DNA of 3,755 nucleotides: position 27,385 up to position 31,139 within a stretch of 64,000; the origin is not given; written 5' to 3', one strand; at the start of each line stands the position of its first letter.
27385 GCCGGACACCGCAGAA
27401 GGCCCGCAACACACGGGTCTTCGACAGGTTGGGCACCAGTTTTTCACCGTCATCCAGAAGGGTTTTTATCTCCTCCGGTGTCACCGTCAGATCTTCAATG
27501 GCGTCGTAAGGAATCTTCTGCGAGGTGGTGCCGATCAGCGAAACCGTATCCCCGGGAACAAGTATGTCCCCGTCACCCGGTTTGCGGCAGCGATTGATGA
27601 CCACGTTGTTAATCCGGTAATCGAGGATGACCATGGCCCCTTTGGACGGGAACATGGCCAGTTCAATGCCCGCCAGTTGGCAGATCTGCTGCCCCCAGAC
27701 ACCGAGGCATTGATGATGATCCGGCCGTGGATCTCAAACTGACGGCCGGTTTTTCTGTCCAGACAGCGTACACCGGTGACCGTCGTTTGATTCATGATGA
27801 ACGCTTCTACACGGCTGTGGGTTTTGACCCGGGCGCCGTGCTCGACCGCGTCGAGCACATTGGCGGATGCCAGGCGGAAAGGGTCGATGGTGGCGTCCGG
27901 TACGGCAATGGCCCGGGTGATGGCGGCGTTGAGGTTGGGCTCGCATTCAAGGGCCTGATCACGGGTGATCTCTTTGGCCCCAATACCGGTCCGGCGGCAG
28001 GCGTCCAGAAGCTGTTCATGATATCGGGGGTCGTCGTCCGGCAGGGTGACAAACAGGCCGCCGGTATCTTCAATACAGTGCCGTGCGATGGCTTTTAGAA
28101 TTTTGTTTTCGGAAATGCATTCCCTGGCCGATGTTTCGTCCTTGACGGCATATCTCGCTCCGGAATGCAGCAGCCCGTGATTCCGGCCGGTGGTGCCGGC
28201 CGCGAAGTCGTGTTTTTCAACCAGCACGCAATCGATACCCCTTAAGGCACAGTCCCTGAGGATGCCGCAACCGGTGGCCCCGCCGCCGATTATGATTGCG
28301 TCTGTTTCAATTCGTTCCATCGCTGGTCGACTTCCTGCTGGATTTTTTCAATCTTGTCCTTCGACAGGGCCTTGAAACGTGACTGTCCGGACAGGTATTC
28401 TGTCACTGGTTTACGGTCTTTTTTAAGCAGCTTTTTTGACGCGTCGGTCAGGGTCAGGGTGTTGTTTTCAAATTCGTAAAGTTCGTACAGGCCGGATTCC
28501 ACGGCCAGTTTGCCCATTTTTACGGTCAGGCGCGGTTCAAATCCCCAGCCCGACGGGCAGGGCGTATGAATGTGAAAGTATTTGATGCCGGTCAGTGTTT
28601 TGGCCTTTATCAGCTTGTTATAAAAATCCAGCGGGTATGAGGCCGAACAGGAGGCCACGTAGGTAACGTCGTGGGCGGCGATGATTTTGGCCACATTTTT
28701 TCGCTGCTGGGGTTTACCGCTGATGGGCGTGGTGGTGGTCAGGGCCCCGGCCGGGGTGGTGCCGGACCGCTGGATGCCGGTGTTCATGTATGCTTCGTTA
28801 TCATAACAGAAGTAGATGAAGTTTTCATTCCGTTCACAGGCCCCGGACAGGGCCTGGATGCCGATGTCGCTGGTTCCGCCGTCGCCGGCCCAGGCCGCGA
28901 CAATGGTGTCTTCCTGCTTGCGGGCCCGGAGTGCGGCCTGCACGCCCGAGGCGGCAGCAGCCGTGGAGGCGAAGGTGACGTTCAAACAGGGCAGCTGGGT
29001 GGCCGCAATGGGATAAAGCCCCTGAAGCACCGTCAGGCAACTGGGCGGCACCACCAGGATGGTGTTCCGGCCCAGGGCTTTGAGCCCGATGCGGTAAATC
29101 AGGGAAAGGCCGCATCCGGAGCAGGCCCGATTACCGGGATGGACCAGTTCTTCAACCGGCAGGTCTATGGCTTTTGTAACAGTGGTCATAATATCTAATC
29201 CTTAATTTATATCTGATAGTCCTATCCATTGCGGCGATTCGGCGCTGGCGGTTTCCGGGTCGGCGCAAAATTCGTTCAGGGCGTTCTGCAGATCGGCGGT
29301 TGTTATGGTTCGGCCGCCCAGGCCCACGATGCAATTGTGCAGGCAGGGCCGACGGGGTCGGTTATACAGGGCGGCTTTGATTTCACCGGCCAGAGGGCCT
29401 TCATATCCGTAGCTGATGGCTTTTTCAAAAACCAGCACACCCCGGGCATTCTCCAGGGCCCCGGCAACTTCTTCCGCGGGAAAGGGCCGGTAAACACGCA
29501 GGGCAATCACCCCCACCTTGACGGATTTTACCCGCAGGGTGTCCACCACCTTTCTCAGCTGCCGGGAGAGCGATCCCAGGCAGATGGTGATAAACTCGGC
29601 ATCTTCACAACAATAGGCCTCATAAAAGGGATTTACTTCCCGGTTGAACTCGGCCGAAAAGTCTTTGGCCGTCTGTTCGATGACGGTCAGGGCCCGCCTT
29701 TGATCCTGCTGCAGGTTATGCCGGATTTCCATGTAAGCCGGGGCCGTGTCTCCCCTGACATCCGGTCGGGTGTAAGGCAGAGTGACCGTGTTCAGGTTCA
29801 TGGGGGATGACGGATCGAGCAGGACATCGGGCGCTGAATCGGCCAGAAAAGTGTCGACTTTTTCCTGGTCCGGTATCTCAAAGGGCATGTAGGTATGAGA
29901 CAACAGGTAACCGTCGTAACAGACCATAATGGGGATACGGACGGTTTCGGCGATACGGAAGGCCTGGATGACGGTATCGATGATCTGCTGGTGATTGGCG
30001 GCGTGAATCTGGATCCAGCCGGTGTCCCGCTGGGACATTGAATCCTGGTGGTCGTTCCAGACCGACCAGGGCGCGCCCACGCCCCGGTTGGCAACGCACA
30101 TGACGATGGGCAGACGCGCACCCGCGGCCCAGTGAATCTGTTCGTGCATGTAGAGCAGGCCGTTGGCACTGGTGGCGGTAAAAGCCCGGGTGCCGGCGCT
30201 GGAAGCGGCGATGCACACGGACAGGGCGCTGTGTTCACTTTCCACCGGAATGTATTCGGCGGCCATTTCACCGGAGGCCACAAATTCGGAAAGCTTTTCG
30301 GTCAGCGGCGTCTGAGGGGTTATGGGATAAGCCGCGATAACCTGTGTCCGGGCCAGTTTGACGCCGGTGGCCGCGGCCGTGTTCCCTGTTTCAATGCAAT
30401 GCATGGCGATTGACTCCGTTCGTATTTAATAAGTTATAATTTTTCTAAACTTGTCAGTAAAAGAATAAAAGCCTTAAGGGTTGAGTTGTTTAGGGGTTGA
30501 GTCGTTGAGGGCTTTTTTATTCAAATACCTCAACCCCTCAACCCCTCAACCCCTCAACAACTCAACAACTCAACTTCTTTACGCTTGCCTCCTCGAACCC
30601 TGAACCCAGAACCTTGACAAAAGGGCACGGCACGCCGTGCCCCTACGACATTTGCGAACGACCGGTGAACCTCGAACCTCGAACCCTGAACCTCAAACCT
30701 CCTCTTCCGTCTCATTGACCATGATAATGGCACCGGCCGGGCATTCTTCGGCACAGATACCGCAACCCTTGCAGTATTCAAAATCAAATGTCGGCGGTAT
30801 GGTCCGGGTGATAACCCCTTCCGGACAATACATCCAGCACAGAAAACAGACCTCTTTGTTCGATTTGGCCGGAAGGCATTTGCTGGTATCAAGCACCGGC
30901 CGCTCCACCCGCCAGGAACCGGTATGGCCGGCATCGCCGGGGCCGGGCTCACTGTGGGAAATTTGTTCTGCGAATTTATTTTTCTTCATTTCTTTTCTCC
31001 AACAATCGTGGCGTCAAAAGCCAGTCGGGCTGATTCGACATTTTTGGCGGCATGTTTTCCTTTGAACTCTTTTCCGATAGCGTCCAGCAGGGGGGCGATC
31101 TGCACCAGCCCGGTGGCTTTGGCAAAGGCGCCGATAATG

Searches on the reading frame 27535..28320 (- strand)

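Call 68: search_protein_families(library=pfam, proteins=[window:27535-28320:-])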
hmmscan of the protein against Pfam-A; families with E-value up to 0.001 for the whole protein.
window:27535-28320:- (261 aa): 4 families
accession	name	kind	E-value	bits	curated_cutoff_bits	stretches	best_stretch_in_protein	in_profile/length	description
PF01266.30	DAO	-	1.5e-34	120.6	27.9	1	7-206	1-202/353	FAD dependent oxidoreductase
PF01494.25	FAD_binding_3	-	2.3e-06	27.5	22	1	5-205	1-156/349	FAD binding domain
PF00732.25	GMC_oxred_N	-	0.00016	22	23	1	67-203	56-185/218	GMC oxidoreductase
PF13450.12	NAD_binding_8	-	0.00061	20.5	21.9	0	10-47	1-40/68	NAD(P)-binding Rossmann-like domain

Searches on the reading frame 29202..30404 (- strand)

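Call 10: search_protein_families(library=pfam, proteins=[window:29202-30404:-])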
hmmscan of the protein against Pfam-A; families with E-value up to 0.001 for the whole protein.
window:29202-30404:- (400 aa): 3 families
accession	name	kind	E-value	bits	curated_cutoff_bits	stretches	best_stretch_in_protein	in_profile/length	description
PF01855.24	POR_N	-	1.9e-69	234.3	27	1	14-229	2-224/231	Pyruvate flavodoxin/ferredoxin oxidoreductase, thiamine diP-bdg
PF17147.9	PFOR_II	-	1.3e-27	96.5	27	1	269-371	1-101/102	Pyruvate:ferredoxin oxidoreductase core domain II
PF02780.25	Transketolase_C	-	0.00097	19.5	25.9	0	271-360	12-102/124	Transketolase, C-terminal domain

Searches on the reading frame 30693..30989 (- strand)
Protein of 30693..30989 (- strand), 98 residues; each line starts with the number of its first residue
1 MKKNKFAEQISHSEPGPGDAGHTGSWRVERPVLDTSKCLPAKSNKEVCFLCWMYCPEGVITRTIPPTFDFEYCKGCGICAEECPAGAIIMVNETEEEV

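Call 10: search_protein_families(library=pfam, proteins=[window:30703-30952:-])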
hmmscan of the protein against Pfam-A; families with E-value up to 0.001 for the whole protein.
window:30703-30952:- (83 aa): 0 families

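Call 68: search_protein_families(library=pfam, proteins=[window:30693-30989:-])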
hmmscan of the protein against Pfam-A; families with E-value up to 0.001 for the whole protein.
window:30693-30989:- (98 aa): 7 families
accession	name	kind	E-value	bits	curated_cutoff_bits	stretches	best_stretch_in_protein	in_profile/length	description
PF00037.32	Fer4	-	2e-09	37.3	21.1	1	66-88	1-23/24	4Fe-4S binding domain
PF12837.12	Fer4_6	-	8.6e-08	32.2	25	1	66-88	2-24/24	4Fe-4S binding domain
PF13187.11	Fer4_9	-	1.5e-06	28.5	27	1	48-88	5-52/52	4Fe-4S dicluster domain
PF13484.11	Fer4_16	-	8.6e-06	26.9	30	0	73-91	2-20/66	4Fe-4S double cluster binding domain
PF12838.12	Fer4_7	-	2.2e-05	25.3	27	1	48-87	5-52/52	4Fe-4S dicluster domain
PF12797.12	Fer4_2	-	6.4e-05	23.1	24.5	1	66-85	3-22/22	4Fe-4S binding domain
PF13237.11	Fer4_10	-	0.00031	21.1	25.5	1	67-94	3-34/53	4Fe-4S dicluster domain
